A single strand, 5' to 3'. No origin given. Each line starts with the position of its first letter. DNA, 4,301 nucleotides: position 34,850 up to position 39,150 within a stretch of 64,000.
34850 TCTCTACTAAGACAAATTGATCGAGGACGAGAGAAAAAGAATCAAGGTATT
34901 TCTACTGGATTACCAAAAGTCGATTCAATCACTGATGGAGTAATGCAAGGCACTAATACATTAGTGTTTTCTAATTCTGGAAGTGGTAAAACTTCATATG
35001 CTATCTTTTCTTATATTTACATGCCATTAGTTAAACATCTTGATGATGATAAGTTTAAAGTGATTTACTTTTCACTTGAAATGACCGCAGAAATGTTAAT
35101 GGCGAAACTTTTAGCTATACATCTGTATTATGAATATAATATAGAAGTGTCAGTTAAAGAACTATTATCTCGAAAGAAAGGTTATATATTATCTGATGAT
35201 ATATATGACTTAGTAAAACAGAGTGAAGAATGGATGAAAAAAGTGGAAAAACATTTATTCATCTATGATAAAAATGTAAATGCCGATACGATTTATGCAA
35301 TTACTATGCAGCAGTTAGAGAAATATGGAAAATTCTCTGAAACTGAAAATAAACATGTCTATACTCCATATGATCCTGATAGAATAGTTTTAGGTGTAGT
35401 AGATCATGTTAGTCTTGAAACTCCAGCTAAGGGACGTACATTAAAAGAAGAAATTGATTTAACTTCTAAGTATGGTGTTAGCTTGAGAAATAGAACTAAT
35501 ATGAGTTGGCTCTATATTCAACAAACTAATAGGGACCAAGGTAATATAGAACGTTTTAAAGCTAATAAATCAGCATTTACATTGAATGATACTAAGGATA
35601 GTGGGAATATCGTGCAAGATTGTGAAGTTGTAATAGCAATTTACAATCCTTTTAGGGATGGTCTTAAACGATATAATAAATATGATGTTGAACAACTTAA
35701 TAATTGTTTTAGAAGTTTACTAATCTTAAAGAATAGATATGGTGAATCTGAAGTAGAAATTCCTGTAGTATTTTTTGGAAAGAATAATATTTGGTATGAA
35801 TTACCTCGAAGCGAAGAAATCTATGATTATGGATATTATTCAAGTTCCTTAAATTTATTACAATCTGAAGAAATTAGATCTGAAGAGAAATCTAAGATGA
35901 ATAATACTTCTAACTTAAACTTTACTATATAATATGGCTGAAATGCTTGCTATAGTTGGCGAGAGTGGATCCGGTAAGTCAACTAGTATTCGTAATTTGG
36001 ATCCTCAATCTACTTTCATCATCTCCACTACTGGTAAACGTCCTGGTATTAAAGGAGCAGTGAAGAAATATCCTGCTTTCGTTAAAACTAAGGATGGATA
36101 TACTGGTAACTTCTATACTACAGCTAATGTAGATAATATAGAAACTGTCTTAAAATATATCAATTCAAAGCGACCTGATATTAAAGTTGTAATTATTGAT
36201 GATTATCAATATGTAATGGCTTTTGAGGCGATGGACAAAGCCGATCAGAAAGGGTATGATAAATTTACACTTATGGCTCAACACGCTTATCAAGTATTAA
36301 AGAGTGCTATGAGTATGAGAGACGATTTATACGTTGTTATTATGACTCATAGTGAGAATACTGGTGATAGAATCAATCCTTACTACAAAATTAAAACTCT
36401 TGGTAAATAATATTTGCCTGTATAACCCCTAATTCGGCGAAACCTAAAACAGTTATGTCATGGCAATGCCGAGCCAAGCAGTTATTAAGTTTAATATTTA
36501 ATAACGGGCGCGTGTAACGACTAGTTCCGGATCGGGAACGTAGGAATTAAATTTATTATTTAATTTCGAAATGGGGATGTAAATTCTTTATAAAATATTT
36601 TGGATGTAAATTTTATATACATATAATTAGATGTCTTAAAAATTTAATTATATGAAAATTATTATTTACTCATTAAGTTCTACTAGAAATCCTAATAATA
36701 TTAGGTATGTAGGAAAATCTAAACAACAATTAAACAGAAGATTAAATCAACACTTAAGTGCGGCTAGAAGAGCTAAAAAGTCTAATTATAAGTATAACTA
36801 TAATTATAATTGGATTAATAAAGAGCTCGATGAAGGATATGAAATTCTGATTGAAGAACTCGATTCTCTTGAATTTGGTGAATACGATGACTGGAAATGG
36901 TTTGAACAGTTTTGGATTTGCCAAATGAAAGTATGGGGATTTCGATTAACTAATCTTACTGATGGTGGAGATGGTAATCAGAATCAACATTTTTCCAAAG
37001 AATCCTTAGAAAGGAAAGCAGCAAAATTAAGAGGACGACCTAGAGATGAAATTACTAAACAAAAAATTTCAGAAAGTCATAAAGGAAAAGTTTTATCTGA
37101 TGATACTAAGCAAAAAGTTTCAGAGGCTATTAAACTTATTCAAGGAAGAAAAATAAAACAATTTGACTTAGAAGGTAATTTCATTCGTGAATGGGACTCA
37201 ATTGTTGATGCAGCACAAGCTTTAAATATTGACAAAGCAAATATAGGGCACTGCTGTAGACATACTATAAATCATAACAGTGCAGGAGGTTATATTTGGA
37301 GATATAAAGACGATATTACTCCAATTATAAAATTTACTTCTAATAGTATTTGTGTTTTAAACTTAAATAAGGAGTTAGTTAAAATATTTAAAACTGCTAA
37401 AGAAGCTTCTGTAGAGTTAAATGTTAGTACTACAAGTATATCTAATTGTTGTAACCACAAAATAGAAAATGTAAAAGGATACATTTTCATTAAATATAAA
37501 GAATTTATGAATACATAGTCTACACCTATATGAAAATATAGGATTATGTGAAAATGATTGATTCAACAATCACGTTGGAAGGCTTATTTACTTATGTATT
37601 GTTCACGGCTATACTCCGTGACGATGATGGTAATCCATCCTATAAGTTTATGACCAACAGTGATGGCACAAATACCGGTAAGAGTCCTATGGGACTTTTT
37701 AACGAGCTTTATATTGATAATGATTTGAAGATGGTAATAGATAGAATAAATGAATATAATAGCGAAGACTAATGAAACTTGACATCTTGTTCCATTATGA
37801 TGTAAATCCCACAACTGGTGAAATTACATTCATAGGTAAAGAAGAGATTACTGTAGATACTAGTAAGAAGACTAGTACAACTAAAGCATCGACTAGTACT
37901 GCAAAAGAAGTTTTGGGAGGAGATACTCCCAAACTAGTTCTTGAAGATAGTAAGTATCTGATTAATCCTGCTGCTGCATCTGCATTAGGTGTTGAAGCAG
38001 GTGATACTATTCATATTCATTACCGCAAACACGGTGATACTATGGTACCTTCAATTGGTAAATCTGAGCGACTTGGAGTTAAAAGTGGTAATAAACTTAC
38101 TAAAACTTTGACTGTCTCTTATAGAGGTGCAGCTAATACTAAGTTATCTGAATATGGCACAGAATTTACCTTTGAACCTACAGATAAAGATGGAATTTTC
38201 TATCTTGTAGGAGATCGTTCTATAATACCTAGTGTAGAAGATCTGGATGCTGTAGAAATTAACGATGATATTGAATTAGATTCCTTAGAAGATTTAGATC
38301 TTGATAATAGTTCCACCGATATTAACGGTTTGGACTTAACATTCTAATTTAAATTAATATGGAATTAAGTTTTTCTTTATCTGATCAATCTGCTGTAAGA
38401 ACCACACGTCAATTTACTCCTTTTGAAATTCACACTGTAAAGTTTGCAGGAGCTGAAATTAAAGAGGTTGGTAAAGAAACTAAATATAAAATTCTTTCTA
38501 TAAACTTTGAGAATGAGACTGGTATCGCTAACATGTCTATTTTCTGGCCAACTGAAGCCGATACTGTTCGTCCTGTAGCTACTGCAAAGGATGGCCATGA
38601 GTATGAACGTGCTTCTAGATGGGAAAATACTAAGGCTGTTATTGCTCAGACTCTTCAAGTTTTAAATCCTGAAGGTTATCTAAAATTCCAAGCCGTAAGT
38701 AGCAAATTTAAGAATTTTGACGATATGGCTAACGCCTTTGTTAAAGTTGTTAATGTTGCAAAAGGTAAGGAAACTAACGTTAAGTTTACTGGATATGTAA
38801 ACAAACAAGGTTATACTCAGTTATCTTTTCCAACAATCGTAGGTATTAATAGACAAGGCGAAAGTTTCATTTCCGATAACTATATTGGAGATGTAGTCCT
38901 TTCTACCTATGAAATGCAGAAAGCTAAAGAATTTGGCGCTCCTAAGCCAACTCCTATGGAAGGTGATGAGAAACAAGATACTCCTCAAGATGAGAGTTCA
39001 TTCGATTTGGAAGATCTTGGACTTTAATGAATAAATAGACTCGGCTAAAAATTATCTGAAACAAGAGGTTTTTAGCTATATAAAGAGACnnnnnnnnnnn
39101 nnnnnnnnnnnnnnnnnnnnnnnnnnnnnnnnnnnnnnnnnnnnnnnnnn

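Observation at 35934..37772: Probable group I intron with GIY-YIG homing endonuclease splitting a P-loop ATPase gene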

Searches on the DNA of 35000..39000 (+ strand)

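Call 5: search_dna_similar(query=window:35000-39000:+, collection=phages, mode=near, max_rows=20)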
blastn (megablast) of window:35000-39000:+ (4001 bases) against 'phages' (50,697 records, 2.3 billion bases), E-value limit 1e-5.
No match.

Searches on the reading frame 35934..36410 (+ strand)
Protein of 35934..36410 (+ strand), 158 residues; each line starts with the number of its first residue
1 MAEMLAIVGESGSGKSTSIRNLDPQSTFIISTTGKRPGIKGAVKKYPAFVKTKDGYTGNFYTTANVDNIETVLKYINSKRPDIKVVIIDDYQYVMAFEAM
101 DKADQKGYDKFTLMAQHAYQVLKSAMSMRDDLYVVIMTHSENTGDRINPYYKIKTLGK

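Call 4: search_protein_families(library=pfam, proteins=[window:35934-36410:+], max_evalue=0.1)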
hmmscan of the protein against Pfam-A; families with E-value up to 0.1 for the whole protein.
window:35934-36410:+ (158 aa): 11 families
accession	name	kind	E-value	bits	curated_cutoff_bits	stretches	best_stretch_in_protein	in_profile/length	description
PF13479.12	AAA_24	-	4.5e-07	30.3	27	1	4-145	4-137/195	AAA domain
PF13401.12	AAA_22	-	6e-06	27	27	1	3-98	6-99/130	AAA domain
PF00005.33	ABC_tran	-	0.002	19.2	25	1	3-22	12-31/137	ABC transporter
PF01443.25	Viral_helicase1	-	0.0031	17.8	21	1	9-93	5-70/228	Viral superfamily 1 RNA helicase core domain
PF03193.22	RsgA_GTPase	-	0.01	16.1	30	1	3-28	107-132/174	RsgA GTPase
PF13555.12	AAA_29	-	0.011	15.9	27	1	4-19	24-39/61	P-loop containing region of AAA domain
PF20703.3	nSTAND1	-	0.017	15.2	27.1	1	3-140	34-171/379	Novel STAND NTPase 1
PF20720.3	nSTAND3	-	0.028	14.5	27.2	0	4-102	19-85/155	Novel STAND NTPase 3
PF13671.12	AAA_33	-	0.042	14.6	27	0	4-32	1-30/143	AAA domain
PF13191.12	AAA_16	-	0.044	14.7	32.6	0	3-23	25-45/167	AAA ATPase domain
PF01637.24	ATPase_2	-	0.099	12.9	33.2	0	48-126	73-143/225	ATPase domain predominantly from Archaea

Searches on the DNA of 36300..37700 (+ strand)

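Call 3: search_rna_families(source=window, start=36300, end=37700, threshold=evalue, max_evalue=10, show_alignments=3)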
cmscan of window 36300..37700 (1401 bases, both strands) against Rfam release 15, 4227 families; matches with E-value up to 10: 9.
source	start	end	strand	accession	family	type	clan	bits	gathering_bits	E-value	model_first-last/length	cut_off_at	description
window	36364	36589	+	RF00028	Intron_gpI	Intron;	-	39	50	4.3e-08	1-253/253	no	Group I catalytic intron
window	36854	36960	+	RF01223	snR13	Gene; snRNA; snoRNA; CD-box;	CL00045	21.6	47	0.71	1-124/124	no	Small nucleolar RNA snR13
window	36745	36808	-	RF01935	bxd_7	Gene; lncRNA;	-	17.6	60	2.2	1-66/66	no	Bithoraxoid conserved region 7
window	37380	37410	+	RF01726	SAM-II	Cis-reg; riboswitch;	-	16.2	44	6.2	1-60/60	no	SAM-II riboswitch aptamer (SAM-II long loop)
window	36937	36970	+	RF01748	nuoG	Cis-reg;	-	15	33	4.2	1-43/43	no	nuoG RNA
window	37508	37540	+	RF00028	Intron_gpI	Intron;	-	14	50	1.3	219-251/253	no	Group I catalytic intron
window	36935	37071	+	RF00441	snoZ242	Gene; snRNA; snoRNA; CD-box;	-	13.7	90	2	1-198/198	no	Small nucleolar RNA Z242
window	37071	37152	+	RF02111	IS009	Gene;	-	12.6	117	3.6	1-199/199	no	IS009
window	36887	36924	-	RF02147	MEG8_3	Gene; lncRNA;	-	12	40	5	1-66/66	no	Maternally expressed 8 exon 3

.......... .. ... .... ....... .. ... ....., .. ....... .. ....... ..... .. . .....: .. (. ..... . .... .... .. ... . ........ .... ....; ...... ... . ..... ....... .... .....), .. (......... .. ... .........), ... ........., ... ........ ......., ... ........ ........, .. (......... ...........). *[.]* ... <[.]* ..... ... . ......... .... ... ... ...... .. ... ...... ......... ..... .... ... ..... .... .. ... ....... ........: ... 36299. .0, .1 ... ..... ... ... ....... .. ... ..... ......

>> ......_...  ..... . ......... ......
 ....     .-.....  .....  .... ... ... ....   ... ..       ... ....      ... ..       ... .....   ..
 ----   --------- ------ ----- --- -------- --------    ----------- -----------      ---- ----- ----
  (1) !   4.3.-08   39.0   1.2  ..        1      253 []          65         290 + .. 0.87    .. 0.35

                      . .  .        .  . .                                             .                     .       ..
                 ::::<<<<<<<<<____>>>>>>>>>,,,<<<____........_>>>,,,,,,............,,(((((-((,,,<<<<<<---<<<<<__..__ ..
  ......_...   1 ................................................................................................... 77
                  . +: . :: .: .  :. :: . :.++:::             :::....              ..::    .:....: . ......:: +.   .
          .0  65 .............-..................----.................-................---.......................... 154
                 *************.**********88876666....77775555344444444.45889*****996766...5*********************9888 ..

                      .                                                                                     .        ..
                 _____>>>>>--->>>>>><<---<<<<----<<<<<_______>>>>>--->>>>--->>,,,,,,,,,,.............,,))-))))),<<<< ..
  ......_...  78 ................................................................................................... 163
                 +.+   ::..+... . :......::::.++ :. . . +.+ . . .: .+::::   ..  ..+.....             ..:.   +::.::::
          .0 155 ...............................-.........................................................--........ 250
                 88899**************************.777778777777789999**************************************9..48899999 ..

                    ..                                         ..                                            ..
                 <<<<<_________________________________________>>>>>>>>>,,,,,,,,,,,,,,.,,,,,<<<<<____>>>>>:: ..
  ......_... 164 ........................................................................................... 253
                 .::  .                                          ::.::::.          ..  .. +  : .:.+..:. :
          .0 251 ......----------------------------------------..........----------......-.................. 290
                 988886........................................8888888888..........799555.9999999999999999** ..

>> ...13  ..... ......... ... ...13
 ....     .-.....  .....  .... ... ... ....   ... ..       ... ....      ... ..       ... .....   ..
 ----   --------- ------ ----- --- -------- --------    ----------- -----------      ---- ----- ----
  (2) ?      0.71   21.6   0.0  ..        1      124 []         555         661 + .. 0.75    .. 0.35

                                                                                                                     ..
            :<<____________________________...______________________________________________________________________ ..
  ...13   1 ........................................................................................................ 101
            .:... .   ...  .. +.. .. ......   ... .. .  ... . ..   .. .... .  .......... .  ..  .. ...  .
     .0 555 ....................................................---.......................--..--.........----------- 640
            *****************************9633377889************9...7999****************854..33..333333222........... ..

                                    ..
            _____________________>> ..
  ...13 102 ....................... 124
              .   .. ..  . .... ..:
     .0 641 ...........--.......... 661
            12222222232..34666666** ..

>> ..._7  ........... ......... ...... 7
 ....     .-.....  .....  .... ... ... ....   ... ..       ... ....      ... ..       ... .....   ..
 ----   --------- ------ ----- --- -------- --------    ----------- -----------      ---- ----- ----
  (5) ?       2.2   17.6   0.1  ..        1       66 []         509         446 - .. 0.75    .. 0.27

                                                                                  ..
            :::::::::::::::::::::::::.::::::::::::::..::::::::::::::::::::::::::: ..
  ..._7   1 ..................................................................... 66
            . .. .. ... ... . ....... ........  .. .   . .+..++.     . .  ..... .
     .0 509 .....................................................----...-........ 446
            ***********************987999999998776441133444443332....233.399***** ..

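Call 69: search_rna_families(source=L006, start=1, end=2760, threshold=evalue, max_evalue=0.01)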
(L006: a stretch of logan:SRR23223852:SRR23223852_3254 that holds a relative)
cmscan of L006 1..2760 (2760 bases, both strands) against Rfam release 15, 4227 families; matches with E-value up to 0.01: 0.
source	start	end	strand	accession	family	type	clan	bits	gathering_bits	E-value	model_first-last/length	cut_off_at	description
